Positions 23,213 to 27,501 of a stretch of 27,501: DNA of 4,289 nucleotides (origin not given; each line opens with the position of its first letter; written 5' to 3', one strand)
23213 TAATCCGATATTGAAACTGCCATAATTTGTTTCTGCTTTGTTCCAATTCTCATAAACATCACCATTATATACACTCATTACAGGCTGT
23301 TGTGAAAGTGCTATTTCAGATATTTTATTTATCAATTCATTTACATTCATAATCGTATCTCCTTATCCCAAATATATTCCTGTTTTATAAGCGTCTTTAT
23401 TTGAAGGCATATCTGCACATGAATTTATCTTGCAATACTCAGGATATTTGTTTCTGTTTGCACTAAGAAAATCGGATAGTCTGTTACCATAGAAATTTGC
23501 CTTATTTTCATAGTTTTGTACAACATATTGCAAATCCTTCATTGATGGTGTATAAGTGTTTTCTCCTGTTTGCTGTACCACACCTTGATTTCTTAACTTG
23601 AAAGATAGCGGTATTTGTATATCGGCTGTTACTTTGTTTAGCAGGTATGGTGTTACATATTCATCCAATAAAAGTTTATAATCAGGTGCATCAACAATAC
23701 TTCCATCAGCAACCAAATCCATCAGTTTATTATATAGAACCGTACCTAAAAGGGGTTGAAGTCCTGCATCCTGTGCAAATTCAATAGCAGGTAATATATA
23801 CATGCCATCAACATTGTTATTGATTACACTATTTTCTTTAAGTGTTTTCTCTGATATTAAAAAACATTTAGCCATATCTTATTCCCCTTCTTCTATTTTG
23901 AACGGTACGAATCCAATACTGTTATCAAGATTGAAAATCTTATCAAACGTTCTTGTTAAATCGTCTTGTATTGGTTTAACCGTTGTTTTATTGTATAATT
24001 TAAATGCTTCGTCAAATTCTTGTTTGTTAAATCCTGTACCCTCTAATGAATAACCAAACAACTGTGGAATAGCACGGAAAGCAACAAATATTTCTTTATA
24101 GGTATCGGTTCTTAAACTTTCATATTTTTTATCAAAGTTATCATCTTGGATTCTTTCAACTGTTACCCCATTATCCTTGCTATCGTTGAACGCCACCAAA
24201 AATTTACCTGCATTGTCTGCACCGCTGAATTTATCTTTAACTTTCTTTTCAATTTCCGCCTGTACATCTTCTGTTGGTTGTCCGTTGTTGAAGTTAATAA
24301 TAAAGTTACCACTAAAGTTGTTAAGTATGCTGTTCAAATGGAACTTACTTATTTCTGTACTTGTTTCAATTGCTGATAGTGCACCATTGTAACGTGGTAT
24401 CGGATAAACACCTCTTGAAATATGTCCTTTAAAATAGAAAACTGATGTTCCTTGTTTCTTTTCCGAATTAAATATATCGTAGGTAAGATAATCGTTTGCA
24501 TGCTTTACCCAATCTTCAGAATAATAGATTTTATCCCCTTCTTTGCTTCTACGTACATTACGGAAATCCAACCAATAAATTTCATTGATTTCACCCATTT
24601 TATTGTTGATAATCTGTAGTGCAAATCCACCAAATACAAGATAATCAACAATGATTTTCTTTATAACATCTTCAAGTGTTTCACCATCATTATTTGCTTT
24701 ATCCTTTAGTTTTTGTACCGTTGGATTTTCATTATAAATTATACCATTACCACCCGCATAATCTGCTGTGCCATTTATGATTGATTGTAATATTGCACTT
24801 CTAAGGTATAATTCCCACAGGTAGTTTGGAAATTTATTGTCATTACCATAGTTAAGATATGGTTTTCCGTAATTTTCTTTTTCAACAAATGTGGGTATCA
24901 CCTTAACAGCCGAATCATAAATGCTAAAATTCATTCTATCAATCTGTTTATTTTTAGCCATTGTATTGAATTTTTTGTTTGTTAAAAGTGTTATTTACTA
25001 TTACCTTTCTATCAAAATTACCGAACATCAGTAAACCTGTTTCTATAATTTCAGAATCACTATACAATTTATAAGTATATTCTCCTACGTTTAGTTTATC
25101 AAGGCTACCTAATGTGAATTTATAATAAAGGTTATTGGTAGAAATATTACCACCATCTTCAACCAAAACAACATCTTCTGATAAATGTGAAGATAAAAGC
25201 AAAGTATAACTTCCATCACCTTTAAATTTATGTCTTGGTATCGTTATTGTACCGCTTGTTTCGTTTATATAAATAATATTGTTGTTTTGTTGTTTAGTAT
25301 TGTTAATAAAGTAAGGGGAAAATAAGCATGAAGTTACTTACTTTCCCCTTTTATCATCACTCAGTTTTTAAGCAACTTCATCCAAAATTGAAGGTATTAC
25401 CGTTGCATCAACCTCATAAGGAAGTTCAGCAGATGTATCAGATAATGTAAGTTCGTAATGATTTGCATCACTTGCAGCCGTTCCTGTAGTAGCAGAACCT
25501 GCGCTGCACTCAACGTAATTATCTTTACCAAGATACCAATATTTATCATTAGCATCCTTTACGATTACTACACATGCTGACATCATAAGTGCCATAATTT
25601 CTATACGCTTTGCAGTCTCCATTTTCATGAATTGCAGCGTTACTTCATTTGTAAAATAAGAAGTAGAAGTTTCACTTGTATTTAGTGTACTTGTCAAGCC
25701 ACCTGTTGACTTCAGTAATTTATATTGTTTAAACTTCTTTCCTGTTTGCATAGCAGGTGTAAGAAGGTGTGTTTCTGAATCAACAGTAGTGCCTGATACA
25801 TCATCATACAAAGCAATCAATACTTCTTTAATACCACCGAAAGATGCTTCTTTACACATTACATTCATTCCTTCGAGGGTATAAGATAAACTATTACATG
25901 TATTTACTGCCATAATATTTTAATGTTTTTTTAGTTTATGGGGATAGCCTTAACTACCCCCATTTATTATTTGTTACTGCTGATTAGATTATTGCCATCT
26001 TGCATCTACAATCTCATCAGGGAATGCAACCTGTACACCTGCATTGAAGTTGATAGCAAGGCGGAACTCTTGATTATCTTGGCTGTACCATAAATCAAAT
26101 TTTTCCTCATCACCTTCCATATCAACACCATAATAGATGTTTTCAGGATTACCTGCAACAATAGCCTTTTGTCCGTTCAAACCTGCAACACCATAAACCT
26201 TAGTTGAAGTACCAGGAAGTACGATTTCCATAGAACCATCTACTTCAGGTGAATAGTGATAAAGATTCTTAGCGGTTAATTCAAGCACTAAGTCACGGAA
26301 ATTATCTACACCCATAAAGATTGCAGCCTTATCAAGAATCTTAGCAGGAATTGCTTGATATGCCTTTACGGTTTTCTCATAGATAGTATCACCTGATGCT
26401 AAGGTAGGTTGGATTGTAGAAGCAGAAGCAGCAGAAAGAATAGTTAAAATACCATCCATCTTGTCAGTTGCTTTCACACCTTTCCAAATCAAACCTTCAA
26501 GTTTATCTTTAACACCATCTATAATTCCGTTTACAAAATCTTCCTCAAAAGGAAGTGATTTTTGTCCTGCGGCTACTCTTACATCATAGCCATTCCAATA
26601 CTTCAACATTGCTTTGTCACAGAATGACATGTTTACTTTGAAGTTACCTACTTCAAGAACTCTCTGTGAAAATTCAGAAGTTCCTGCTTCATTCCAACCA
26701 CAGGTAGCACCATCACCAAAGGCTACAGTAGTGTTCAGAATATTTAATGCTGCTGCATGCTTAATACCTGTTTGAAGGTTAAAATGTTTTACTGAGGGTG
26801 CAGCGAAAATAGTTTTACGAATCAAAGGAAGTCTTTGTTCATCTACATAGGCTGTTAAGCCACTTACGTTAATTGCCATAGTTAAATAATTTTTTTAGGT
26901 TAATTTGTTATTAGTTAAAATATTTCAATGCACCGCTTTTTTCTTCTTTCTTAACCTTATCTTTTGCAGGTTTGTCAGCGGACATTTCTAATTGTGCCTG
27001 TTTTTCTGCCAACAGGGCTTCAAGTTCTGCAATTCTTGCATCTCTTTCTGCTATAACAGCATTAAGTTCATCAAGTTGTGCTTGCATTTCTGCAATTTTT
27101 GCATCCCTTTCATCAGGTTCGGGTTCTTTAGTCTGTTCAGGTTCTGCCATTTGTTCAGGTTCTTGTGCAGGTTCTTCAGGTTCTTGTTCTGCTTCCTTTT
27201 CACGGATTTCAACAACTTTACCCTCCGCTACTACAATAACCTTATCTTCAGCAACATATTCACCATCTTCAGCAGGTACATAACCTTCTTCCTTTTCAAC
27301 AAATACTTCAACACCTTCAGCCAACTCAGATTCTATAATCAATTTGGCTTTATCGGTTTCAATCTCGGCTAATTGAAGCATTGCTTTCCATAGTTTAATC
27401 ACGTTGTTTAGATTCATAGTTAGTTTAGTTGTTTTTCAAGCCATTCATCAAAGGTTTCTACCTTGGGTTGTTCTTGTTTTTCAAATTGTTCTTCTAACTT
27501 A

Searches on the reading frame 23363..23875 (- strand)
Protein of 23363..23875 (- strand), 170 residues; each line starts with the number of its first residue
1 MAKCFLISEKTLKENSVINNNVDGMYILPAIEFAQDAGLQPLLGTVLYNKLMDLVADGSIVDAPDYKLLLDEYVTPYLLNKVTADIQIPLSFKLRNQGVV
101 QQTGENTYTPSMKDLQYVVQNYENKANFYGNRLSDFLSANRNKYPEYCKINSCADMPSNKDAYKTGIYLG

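Call 17: search_protein_families(library=phrogs, proteins=[window:23363-23875:-], max_evalue=0.01)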
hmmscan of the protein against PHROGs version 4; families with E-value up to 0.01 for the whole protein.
window:23363-23875:- (170 aa): 1 family
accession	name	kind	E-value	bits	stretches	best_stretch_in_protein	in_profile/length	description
phrog_35048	-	unknown function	2.5e-10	41.5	1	5-150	6-150/184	-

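Call 42: search_protein_families(library=pfam, proteins=[window:23363-23875:-], max_evalue=0.01)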
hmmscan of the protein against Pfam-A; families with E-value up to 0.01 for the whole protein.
window:23363-23875:- (170 aa): 1 family
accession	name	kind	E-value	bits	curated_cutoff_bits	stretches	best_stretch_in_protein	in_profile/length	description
PF20459.4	DUF6712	-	4.7e-20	72.2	25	1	39-154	1-118/121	Family of unknown function (DUF6712)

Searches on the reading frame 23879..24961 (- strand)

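Call 17: search_protein_families(library=phrogs, proteins=[window:23879-24961:-], max_evalue=0.01)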
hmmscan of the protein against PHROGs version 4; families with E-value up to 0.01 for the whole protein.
window:23879-24961:- (360 aa): 5 families
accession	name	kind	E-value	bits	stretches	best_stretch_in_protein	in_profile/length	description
phrog_11226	-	head and packaging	1.6e-28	100.9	2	35-152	24-141/388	portal protein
phrog_33693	-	head and packaging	1.1e-25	91.1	1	29-339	16-337/560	portal protein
phrog_12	-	head and packaging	8.6e-17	62.4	1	34-347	71-369/646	portal protein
phrog_68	-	head and packaging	1.2e-13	51.4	1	99-342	95-327/344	portal protein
phrog_2662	-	head and packaging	1.2e-05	25.2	1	89-320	111-334/717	portal protein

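Call 42: search_protein_families(library=pfam, proteins=[window:23879-24961:-], max_evalue=0.01)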
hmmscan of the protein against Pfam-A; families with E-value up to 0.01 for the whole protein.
window:23879-24961:- (360 aa): 1 family
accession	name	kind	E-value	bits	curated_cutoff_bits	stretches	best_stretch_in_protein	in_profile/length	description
PF04860.17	Phage_portal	-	5.5e-17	62.4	39.1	1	71-340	27-273/321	Phage portal protein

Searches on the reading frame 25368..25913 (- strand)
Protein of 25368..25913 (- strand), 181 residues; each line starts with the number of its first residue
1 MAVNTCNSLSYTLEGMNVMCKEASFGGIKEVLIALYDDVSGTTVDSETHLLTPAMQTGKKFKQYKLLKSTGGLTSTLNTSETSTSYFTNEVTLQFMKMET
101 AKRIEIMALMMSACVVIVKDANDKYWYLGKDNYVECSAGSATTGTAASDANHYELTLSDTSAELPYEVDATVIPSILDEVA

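Call 17: search_protein_families(library=phrogs, proteins=[window:25368-25913:-], max_evalue=0.01)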
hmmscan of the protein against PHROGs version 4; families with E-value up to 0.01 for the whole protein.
window:25368-25913:- (181 aa): 2 families
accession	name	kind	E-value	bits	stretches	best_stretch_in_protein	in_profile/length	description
phrog_19091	-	unknown function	1.8e-14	54.8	1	20-165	13-158/181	-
phrog_21217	-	unknown function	0.00054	20.7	1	20-122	14-116/189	-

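Call 42: search_protein_families(library=pfam, proteins=[window:25368-25913:-], max_evalue=0.01)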
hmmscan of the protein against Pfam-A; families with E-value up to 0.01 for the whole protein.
window:25368-25913:- (181 aa): 0 families

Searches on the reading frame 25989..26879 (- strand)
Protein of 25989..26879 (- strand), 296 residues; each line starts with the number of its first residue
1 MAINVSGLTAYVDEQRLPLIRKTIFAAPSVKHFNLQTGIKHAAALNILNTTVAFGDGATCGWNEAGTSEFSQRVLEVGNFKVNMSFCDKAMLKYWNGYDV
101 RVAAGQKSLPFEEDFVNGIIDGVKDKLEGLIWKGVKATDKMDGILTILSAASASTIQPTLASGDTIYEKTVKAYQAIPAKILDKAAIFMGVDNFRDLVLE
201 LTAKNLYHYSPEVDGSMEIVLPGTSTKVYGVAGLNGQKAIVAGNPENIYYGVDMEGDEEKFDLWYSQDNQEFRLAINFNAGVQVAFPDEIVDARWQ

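Call 17: search_protein_families(library=phrogs, proteins=[window:25989-26879:-], max_evalue=0.01)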
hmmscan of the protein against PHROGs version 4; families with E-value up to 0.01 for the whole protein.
window:25989-26879:- (296 aa): 1 family
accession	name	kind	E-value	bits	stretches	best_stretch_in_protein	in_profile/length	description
phrog_11320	-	unknown function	8.2e-16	58.8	1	37-291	39-302/324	-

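Call 41: search_solved_structures(query=window:25989-26879:-, max_evalue=1)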
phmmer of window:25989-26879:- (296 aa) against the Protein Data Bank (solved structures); distinct sequences matched with E-value up to 1: 0.

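Call 42: search_protein_families(library=pfam, proteins=[window:25989-26879:-], max_evalue=0.01)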
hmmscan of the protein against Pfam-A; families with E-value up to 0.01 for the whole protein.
window:25989-26879:- (296 aa): 0 families

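Call 51: search_dna_similar(query=window:25989-26879:-, collection=phages, mode=protein, max_evalue=0.001, max_rows=12)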
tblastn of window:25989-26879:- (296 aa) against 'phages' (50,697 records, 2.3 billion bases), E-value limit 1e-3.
No match.

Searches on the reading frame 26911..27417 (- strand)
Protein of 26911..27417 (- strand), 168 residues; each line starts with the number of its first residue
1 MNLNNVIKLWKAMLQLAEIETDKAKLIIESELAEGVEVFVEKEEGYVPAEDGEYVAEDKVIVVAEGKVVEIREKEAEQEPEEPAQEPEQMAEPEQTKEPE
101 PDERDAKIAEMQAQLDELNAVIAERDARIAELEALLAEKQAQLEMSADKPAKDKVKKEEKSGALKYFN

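Call 17: search_protein_families(library=phrogs, proteins=[window:26911-27417:-], max_evalue=0.01)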
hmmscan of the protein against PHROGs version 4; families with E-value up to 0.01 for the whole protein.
window:26911-27417:- (168 aa): 2 families
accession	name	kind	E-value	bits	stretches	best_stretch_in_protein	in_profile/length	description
phrog_2619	-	unknown function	0.00013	23.1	1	96-160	51-117/124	-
phrog_24921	-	unknown function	0.00072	19.7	0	9-143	200-338/349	-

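Call 42: search_protein_families(library=pfam, proteins=[window:26911-27417:-], max_evalue=0.01)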
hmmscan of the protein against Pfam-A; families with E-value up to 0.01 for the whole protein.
window:26911-27417:- (168 aa): 1 family
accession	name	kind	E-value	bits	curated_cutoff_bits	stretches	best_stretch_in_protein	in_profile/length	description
PF14282.11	FlxA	-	0.0081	16.7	26.3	0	88-124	31-67/101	FlxA-like protein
